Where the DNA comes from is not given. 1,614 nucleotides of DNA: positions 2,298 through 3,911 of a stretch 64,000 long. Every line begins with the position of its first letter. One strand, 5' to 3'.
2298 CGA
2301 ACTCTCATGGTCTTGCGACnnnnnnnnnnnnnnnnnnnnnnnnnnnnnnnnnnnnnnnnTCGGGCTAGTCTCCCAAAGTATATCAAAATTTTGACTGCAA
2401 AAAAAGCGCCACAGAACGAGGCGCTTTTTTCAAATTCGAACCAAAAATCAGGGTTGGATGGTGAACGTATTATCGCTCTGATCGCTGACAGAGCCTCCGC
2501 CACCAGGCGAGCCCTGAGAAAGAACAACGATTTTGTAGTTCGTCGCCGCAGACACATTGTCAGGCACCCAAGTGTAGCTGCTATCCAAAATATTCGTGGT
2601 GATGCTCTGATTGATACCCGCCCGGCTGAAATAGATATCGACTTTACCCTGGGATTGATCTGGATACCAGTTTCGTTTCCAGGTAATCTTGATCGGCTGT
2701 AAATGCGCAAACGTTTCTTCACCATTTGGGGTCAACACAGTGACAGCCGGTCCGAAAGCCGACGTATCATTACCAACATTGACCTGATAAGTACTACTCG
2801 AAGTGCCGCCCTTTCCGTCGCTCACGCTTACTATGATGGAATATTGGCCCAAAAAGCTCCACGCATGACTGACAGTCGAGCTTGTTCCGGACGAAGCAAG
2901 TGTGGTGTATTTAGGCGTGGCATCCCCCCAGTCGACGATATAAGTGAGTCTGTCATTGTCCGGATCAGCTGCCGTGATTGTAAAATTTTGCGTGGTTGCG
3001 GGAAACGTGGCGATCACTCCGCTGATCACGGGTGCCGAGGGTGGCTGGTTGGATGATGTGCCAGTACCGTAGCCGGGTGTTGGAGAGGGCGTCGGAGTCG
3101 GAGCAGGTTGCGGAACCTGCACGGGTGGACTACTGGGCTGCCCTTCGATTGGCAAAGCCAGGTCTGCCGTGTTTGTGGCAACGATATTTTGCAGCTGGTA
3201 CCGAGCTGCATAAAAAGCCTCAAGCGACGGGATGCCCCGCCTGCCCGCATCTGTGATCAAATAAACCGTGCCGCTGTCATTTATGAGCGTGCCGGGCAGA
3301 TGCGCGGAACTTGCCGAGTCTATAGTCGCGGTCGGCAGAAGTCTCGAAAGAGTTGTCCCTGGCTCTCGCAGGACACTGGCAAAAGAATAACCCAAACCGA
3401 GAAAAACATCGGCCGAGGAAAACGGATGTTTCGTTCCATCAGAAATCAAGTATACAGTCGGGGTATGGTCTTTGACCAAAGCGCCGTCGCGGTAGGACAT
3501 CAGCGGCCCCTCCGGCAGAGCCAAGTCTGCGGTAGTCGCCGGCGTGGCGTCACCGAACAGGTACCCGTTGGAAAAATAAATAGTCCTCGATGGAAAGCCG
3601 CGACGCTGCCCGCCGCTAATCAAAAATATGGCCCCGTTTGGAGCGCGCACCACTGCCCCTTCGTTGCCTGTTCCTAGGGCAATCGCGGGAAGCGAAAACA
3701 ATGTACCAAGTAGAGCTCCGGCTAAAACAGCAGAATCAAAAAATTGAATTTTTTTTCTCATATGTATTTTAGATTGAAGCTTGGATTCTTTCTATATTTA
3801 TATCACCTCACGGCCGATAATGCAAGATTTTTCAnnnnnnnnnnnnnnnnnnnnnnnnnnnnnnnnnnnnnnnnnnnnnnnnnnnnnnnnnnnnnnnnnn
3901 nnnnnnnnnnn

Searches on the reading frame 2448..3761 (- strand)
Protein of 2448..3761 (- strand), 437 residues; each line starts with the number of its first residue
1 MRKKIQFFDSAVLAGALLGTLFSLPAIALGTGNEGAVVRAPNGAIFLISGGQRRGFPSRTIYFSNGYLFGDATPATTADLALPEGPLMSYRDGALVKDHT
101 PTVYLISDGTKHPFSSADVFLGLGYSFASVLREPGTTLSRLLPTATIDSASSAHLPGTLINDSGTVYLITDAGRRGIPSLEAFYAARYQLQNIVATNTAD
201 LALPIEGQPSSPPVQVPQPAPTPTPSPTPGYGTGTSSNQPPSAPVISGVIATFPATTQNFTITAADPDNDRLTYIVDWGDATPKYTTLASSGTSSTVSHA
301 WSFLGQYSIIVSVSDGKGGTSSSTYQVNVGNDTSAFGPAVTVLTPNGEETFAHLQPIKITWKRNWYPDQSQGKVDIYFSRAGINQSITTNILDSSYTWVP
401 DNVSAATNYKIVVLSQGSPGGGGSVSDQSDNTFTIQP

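Call 51: search_protein_families(library=pfam, proteins=[window:2448-3761:-], max_evalue=0.00001)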
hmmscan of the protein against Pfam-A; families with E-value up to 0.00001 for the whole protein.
window:2448-3761:- (437 aa): 2 families
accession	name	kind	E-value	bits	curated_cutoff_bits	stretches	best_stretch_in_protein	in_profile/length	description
PF18911.6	PKD_4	-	7.2e-08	32.8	27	1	238-329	1-85/85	PKD domain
PF17963.7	Big_9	-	1.6e-06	29.3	23.6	1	243-328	3-89/89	Bacterial Ig domain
